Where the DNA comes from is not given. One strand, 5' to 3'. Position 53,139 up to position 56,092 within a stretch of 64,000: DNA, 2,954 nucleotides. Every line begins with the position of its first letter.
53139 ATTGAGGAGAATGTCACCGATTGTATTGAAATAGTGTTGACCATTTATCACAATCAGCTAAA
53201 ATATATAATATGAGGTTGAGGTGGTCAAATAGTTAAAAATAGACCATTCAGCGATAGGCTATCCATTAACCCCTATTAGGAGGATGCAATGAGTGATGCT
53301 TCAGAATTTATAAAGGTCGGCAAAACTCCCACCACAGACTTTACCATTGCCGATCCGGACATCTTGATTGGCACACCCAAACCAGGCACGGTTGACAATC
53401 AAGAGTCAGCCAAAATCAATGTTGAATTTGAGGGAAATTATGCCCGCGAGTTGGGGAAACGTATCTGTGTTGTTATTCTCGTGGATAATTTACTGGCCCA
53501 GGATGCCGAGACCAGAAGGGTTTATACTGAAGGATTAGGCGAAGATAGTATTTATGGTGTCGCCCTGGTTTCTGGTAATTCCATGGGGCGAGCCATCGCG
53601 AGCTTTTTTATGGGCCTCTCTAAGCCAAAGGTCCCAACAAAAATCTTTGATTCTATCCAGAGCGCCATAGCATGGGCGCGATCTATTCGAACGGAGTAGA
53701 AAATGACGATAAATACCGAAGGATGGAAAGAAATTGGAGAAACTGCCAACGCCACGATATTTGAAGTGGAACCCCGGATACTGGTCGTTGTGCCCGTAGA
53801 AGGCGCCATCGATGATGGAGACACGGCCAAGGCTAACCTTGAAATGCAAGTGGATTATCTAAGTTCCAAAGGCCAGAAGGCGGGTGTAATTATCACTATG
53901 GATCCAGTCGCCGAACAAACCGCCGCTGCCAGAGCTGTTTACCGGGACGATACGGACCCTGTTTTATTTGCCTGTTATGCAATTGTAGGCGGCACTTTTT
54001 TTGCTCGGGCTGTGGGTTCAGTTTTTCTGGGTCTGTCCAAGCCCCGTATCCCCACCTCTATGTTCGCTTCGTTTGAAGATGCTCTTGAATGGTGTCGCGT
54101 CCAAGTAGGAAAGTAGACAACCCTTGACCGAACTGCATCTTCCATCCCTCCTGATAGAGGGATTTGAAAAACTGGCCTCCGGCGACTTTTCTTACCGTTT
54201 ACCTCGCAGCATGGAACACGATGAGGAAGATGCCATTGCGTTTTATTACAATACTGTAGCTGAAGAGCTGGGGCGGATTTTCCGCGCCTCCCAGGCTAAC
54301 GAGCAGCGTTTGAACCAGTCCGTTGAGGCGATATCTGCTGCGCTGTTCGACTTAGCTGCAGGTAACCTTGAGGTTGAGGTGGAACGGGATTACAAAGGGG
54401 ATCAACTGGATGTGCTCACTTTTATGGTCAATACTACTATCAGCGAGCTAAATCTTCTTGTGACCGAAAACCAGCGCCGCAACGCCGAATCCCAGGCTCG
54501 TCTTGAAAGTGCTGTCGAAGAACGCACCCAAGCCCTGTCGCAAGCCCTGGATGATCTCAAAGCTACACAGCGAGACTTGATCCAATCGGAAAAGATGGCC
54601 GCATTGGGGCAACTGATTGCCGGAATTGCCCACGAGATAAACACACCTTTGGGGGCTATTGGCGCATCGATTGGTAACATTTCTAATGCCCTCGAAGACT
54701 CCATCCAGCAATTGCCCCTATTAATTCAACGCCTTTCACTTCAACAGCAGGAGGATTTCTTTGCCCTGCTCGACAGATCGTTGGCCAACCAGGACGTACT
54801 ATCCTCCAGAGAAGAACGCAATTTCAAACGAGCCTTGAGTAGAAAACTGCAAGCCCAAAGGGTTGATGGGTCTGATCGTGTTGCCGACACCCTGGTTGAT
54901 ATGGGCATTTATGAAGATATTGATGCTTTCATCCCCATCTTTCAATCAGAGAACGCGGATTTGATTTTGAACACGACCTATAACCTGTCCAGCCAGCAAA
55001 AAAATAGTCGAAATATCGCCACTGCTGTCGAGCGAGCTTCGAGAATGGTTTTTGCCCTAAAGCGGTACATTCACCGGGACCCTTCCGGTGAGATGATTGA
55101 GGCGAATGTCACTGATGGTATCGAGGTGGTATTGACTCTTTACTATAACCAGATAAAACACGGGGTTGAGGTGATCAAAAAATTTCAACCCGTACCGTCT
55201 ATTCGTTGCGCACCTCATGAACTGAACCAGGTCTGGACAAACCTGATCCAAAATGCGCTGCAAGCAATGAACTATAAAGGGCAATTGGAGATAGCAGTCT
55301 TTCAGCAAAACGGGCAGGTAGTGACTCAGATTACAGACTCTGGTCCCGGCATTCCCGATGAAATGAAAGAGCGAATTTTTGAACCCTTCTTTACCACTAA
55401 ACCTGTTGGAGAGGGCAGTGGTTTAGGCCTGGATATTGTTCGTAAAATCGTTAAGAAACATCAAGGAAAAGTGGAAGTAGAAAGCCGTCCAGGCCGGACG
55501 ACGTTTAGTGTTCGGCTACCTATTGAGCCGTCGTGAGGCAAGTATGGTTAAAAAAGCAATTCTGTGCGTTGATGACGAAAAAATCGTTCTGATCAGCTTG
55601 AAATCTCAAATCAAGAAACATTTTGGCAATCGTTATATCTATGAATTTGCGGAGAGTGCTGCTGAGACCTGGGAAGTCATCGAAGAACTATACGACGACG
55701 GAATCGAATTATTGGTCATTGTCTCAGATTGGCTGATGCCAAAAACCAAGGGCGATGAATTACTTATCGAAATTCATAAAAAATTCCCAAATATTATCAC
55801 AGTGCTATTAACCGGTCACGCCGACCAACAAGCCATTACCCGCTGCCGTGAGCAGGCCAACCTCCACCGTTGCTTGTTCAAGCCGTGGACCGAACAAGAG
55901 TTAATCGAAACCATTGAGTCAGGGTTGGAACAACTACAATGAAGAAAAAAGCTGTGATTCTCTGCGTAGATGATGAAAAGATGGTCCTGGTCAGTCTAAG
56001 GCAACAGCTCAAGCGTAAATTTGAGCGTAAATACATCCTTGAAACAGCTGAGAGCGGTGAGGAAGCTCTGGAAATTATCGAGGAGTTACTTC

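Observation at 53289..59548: Candidate undescribed signalling system: two STAS-like paralogs, a soluble kinase, a receiver, a receiver-cyclase and a cNMP-gated flavoenzyme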

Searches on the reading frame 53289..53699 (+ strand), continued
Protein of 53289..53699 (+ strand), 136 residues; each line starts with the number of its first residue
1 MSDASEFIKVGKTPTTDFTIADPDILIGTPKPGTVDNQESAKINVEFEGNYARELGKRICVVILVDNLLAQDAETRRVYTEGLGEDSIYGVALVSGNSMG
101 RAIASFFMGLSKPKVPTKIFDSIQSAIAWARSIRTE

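Call 83: search_protein_families(library=padloc, proteins=[window:53289-53699:+], max_evalue=0.01)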
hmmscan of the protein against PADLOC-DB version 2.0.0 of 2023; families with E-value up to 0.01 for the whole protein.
window:53289-53699:+ (136 aa): 0 families

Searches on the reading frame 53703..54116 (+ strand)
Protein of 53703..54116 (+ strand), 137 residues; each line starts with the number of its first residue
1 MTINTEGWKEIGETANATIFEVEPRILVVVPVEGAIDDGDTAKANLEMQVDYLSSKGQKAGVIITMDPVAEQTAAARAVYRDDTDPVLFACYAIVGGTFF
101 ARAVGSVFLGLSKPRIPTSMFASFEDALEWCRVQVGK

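Call 3: search_protein_families(library=pfam, proteins=[window:53703-54116:+], max_evalue=0.01)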
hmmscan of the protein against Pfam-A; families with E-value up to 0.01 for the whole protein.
window:53703-54116:+ (137 aa): 1 family
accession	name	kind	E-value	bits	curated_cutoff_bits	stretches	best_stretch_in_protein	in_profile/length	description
PF25056.1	DUF7793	-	4.4e-09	36.8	26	1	33-130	14-108/113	Domain of unknown function (DUF7793)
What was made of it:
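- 53703..54116 (+): DUF7793 protein P2 (137 aa), the paralog type that lies next to the effector gene in most multi-copy loci. Pfam PF25056 at E 4.4e-9 (call 3).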

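Call 4: search_protein_families(library=ncbifam, proteins=[window:53703-54116:+], max_evalue=0.01)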
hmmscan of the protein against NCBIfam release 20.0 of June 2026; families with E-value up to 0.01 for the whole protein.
window:53703-54116:+ (137 aa): 0 families

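Call 83: search_protein_families(library=padloc, proteins=[window:53703-54116:+], max_evalue=0.01)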
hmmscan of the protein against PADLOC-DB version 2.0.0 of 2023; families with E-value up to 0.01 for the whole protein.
window:53703-54116:+ (137 aa): 0 families

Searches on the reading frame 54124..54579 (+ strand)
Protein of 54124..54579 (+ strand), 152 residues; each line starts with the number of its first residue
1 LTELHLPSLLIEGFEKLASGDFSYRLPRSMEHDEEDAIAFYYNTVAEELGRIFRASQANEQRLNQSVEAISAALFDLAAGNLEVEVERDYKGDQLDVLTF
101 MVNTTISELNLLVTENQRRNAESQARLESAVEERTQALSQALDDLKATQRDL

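Call 55: find_homologous_proteins(query=window:54124-54579:+, max_evalue=0.001)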
Query seq(152 aa) (152 aa): 6 proteins with E <= 0.001 among 116 candidates.
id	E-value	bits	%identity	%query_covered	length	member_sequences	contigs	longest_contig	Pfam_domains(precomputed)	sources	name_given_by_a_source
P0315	9.8e-52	192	66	93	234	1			PF13188.14,PF00989.32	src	-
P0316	4.1e-48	181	62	91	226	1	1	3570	PF00672.31,PF00512.32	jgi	jgi:signal transduction histidine kinase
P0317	7.5e-48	180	63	93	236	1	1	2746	PF00672.31,PF00512.32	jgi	jgi:signal transduction histidine kinase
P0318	5.3e-42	161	56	95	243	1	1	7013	PF00672.31,PF00512.32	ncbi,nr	ncbi:MAG TPA: histidine kinase dimerization/phospho-acceptor domain-containing protein, partial [Ana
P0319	1.9e-40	156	67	70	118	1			-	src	-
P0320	1.1e-34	137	52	88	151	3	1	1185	-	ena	-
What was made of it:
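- Tried and rejected: The word-based homologue search with the kinase N-terminal module gave only 6 hits (call 55).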

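Call 78: search_protein_families(library=pfam, alignment_id=A6, max_evalue=0.1)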
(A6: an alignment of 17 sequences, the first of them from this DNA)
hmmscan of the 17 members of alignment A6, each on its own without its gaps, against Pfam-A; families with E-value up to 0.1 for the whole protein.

A. member 1, seq(149 aa): 3 families
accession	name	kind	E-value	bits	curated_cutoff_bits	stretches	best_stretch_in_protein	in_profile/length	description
PF00672.30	HAMP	-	0.001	19.8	25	0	10-49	13-51/53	HAMP domain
PF18865.6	AbiJ_NTD5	-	0.048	14.1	26.7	0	88-124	53-89/93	AbiJ N-terminal domain 5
PF03496.20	ADPrib_exo_Tox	-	0.066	13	23.4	0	28-93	14-83/196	ADP-ribosyltransferase exoenzyme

B. families by the number of members that match (of 17 scanned): 14 families
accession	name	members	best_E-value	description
PF00672.30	HAMP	14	4.2e-08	HAMP domain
PF18947.5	HAMP_2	7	0.005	HAMP domain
PF18865.6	AbiJ_NTD5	2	0.044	AbiJ N-terminal domain 5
PF00957.27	Synaptobrevin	1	0.0019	Synaptobrevin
PF22905.2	Hydro_N_hd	1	0.015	Hydrolase N-terminal helical domain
PF14282.11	FlxA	1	0.016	FlxA-like protein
PF23921.1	DUF7260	1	0.021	Domain of unknown function (DUF7260)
PF20663.3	COG4_N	1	0.034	Conserved oligomeric Golgi complex subunit 4, N-terminal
PF23338.1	PTHB1_hp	1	0.046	PTHB1 hairpin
PF12352.13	V-SNARE_C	1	0.053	Snare region anchored in the vesicle membrane C-terminus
PF03496.20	ADPrib_exo_Tox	1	0.066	ADP-ribosyltransferase exoenzyme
PF09765.14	FANCL_d1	1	0.084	FANCL UBC-like domain 1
PF19736.4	DUF6226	1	0.093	Family of unknown function (DUF6226)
PF20392.3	DUF6687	1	0.097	Family of unknown function (DUF6687)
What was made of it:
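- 54124..54468 (+): N-terminal di-HAMP-like module of the kinase (about aa 1-115), the proposed docking and input site for the DUF7793 proteins. It is found in 14 of 17 homologous modules, best E 4e-8 (call 78).
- On HAMP domain (kinase residues about 5-115): HAMP is detected in 14 of 17 homologous modules, best E 4e-8, and HAMP_2 in 7 (call 78).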

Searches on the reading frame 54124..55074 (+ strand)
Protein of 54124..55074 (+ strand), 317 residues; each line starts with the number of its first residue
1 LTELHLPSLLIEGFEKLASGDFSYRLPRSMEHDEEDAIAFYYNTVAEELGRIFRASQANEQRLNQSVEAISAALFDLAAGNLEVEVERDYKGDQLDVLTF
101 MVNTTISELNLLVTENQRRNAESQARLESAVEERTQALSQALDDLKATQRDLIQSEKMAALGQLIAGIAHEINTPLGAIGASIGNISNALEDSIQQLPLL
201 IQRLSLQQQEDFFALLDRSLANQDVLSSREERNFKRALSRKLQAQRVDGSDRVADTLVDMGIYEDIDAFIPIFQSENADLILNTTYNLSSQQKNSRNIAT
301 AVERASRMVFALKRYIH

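Call 14: search_protein_families(library=pfam, proteins=[window:54124-55074:+], max_evalue=10)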
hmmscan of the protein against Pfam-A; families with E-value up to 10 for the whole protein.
seq(317 aa): 6 families
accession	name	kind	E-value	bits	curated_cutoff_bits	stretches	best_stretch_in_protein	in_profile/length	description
PF00512.31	HisKA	-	0.00027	21.4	26.9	1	161-188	2-29/66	His Kinase A (phospho-acceptor) domain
PF00672.30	HAMP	-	0.0026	18.5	25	1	10-49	13-51/53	HAMP domain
PF20709.2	DUF6823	-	0.036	15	25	1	117-162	14-60/110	Family of unknown function (DUF6823)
PF04513.17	Baculo_PEP_C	-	1.3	9.6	38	1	103-202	29-120/140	Baculovirus polyhedron envelope protein, PEP, C terminus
PF14932.11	HAUS-augmin3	-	2.1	8.2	29.4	1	54-152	62-159/260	HAUS augmin-like complex subunit 3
PF07536.20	HWE_HK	-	3.3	9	22.8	1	116-149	19-52/83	HWE histidine kinase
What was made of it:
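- On HAMP domain (kinase residues about 5-115): The window protein scores 18.5-19.8 bits against a cut-off of 25 (calls 14, 78).
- The HAMP assignment of the window protein itself is below the Pfam cut-off (call 14).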

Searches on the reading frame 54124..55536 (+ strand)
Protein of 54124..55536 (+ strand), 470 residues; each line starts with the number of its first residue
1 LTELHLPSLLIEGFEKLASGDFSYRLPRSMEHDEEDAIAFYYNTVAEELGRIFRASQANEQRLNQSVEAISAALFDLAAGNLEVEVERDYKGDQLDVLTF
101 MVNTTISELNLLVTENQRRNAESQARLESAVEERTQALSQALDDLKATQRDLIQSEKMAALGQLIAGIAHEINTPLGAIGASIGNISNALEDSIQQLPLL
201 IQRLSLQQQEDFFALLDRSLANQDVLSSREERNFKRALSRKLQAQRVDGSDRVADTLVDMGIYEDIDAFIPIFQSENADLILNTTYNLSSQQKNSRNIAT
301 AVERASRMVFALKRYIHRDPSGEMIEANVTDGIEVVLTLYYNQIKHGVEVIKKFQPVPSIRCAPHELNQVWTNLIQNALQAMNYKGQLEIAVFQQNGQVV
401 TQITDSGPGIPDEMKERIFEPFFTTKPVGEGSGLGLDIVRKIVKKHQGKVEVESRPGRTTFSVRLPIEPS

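Call 3: search_protein_families(library=pfam, proteins=[window:54124-55536:+], max_evalue=0.01)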
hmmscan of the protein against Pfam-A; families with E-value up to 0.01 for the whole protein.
window:54124-55536:+ (470 aa): 4 families
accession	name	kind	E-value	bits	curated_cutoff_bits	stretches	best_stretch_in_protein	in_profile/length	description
PF02518.31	HATPase_c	-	8.7e-27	94.2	26.4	1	365-468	4-110/111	Histidine kinase-, DNA gyrase B-, and HSP90-like ATPase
PF14501.12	HATPase_c_5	-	4.8e-08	33.3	22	1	365-465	4-101/102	GHKL domain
PF00512.31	HisKA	-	0.00045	20.6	26.9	1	161-188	2-29/66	His Kinase A (phospho-acceptor) domain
PF13581.12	HATPase_c_2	-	0.0017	18.8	27.4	1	372-462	41-124/127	Histidine kinase-like ATPase domain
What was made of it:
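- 54124..55536 (+): Soluble histidine kinase (470 aa): di-HAMP, coiled coil, DHp with the H-box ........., and a GHKL ATPase domain. HATPase_c at E 8.7e-27; HisKA partial at 161-188 (call 3).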

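Call 4: search_protein_families(library=ncbifam, proteins=[window:54124-55536:+], max_evalue=0.01)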
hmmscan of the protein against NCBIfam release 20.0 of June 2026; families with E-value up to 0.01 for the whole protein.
window:54124-55536:+ (470 aa): 83 families (the best 25 are shown)
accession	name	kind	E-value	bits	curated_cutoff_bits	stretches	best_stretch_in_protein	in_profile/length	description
NF038348.1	T2SS_HK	subfamily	3.7e-53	180.8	450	2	304-467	410-573/574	histidine kinase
NF008468.0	PRK11360.1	equivalog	7.1e-46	156.8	646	2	289-469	428-610/616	two-component system sensor histidine kinase AtoS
NF007688.0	PRK10364.1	equivalog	9.5e-37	126.8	479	2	301-468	285-452/460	two-component system sensor histidine kinase ZraS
NF052573.1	HisKinEspAMyxo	equivalog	2.2e-36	125.2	1400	2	288-465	425-609/755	serine histidine kinase EspA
NF052574.1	HisKinEspCMyxo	equivalog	3.7e-35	121.3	1200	2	291-467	456-637/785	serine histidine kinase EspC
NF047497.1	HK_LIC_12097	equivalog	6.6e-33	113.9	500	2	347-467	245-366/367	LIC_12097 family sensor histidine kinase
NF010411.0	PRK13837.1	equivalog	3.6e-31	108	647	2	286-468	480-676/828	two-component system VirA-like sensor kinase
NF008293.1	PRK11073.1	equivalog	4.8e-28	98.4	240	1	302-468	172-348/349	nitrogen regulation protein NR(II)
NF046026.1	HisKinCckACaul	equivalog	1.2e-26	93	1000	2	395-468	459-533/678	cell cycle histidine kinase CckA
NF046020.1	HisKinCckABruc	equivalog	2.2e-25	88.7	1000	2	342-466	569-706/868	cell cycle histidine kinase CckA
NF040750.1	tetrathio_HK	equivalog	7.5e-25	87.4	750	2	296-455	381-541/555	tetrathionate respiration histidine kinase TtrS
NF046044.1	PnpS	equivalog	1.5e-24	86.8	400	1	324-466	242-390/390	two-component system histidine kinase PnpS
NF047466.1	hybrid_RR_LvrB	exception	1.6e-24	86.8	500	2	274-467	170-376/377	hybrid histidine kinase/response regulator LvrB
NF047794.1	HisKinPtgB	equivalog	3.2e-24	85.2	1000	2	297-454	485-641/656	two-component system sensor histidine kinase PgtB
NF058527.1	HistKinChvGCaul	equivalog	5.1e-24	84.9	740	1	333-457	385-517/535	two-component sensor histidine kinase ChvG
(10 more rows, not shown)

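Call 5: find_encoding_contigs(protein=window:54124-55536:+, flank=10000, max_places=10)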
Protein window:54124-55536:+ (470 aa): no gene with exactly this product is on record in the collection.

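Call 83: search_protein_families(library=padloc, proteins=[window:54124-55536:+], max_evalue=0.01)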
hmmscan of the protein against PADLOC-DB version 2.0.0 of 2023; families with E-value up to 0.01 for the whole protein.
window:54124-55536:+ (470 aa): 1 family
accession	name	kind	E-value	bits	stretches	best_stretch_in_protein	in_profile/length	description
PDLC04647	PDC-M43B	-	0.005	13.9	0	374-455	235-320/347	-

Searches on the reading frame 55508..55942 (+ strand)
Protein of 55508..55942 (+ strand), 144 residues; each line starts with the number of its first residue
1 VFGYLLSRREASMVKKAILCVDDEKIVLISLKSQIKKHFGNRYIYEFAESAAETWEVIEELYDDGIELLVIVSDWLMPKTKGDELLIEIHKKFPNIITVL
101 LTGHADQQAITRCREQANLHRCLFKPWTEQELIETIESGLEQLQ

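Call 3: search_protein_families(library=pfam, proteins=[window:55508-55942:+], max_evalue=0.01)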
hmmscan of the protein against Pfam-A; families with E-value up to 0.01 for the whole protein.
window:55508-55942:+ (144 aa): 1 family
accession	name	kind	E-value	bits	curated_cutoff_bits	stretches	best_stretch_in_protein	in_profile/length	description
PF00072.30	Response_reg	-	7.9e-15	55.4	30.2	1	18-136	1-110/111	Response regulator receiver domain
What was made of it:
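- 55544..55942 (+): Stand-alone receiver (132 aa) with intact DD / D / T / K phosphorylation residues. Response_reg at E 7.9e-15 (call 3).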

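Call 4: search_protein_families(library=ncbifam, proteins=[window:55508-55942:+], max_evalue=0.01)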
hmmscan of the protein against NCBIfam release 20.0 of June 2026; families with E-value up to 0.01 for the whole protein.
window:55508-55942:+ (144 aa): 21 families
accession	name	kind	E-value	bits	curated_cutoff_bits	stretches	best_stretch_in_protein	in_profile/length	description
NF053512.1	nitric_RR_NosR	exception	8.4e-24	84.3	400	1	18-143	1-118/422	response regulator c-di-GMP phosphodiesterase, NosR family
NF046020.1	HisKinCckABruc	equivalog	5.9e-10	37.6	1000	1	15-137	749-864/868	cell cycle histidine kinase CckA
NF006900.1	PRK09390.1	equivalog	6.3e-08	32.4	255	1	18-143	7-123/203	response regulator FixJ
NF010076.0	PRK13557.1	subfamily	2.3e-07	29.6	631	1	13-137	413-530/540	histidine kinase famiy protein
NF041734.1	resp_reg_RppA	equivalog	4.7e-07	29.4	250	1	18-135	3-113/229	two-component system response regulator RppA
TIGR01818.1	ntrC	equivalog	1.3e-06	27.5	558.6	1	18-141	1-115/463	nitrogen regulation protein NR(I)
NF047793.1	ResRegPgtA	equivalog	6.9e-06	25.1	650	1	15-142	5-123/414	two-component system response regulator PgtA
NF050064.1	BlResRespRegCbrR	equivalog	2.4e-05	23.4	600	1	29-140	133-241/415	bile resistance response regulator CbrR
NF011695.0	PRK15115.1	equivalog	3e-05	23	763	1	17-142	8-124/445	two-component system response regulator GlrR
NF047654.1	DiguCycDgcRLepto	equivalog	3.9e-05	22.7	500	1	16-140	3-120/295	diguanylate cyclase DgcR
TIGR02154.1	PhoB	equivalog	8.4e-05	22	296.2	1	15-140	2-120/226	phosphate regulon transcriptional regulator PhoB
NF008176.1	PRK10923.1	equivalog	0.00016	20.4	620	1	56-139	38-118/469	nitrogen regulation protein NR(I)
NF040749.1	tetrathio_RR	equivalog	0.00018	21.3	290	1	60-141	40-116/191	tetrathionate respiration response regulator TtrR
NF051850.1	RespRegRprY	equivalog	0.00022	20.7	370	1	16-140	6-120/234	response regulator transcription factor RprY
NF040534.1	resp_reg_YycF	equivalog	0.00024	20.4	340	1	16-140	1-115/231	response regulator YycF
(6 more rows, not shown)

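Call 83: search_protein_families(library=padloc, proteins=[window:55544-55942:+], max_evalue=0.01)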
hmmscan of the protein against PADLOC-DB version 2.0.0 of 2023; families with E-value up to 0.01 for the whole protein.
window:55544-55942:+ (132 aa): 0 families
